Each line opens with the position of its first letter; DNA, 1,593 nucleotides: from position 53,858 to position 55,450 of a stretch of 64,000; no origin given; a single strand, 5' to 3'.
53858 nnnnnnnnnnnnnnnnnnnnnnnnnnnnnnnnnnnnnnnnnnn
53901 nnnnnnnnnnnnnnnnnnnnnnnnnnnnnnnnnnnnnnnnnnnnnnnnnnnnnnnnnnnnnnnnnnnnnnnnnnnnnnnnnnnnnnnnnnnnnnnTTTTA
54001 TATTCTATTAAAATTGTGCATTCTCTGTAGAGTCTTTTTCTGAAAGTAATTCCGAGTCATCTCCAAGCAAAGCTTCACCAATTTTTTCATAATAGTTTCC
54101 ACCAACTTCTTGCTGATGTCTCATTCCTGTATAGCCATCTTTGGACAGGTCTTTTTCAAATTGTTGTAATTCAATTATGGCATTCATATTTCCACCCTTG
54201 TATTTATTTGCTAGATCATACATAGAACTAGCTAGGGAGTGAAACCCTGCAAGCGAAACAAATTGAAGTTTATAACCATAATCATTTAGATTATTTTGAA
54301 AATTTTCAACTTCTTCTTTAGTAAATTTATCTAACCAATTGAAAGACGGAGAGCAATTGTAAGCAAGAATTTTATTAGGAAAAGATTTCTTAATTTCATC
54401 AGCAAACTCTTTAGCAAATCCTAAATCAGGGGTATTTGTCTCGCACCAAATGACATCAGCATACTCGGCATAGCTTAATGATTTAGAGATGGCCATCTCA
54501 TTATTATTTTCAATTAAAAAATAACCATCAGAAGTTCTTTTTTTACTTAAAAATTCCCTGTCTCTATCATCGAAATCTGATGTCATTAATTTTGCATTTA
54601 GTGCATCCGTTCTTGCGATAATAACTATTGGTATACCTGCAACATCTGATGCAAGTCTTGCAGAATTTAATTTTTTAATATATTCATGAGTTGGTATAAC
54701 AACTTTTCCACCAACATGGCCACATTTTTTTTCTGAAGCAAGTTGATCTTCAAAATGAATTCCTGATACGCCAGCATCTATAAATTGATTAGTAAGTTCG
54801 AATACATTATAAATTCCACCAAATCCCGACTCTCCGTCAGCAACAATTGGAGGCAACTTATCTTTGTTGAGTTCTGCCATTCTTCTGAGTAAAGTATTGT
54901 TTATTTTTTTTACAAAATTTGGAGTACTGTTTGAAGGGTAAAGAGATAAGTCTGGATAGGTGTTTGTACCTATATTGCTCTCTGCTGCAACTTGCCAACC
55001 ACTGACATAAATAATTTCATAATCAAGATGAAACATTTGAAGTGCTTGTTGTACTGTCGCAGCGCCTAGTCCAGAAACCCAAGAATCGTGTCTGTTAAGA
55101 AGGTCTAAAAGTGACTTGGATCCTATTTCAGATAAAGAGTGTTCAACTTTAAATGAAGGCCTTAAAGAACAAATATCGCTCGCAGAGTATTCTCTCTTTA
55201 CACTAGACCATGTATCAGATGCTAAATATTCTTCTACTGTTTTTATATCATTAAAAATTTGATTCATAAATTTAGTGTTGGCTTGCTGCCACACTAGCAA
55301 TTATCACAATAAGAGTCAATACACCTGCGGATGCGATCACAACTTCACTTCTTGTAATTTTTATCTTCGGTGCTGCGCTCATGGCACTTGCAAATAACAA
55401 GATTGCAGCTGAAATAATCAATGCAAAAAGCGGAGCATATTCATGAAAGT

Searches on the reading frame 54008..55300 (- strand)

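Call 41: search_protein_families(library=ncbifam, max_evalue=1e-8, proteins=[window:54008-55300:-])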
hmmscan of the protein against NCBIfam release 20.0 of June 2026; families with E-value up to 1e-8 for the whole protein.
window:54008-55300:- (430 aa): 6 families
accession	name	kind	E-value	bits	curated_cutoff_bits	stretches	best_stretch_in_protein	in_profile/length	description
NF011645.0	PRK15063.1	equivalog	6e-161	536.1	562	1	21-430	12-428/430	isocitrate lyase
TIGR01346.1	isocit_lyase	equivalog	6.5e-130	434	275.9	2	25-251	8-252/527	isocitrate lyase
NF005074.0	PRK06498.1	equivalog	2.3e-37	128.8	446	2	149-239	178-269/531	isocitrate lyase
TIGR02317.1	prpB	equivalog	4.9e-21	75.2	354.4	1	73-236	13-157/285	methylisocitrate lyase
NF008455.0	PRK11320.1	equivalog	2.1e-18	66.6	353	1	78-240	24-168/295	methylisocitrate lyase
TIGR02319.1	CPEP_Pphonmut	equivalog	2.5e-12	46.6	420.05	1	151-251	79-175/294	carboxyvinyl-carboxyphosphonate phosphorylmutase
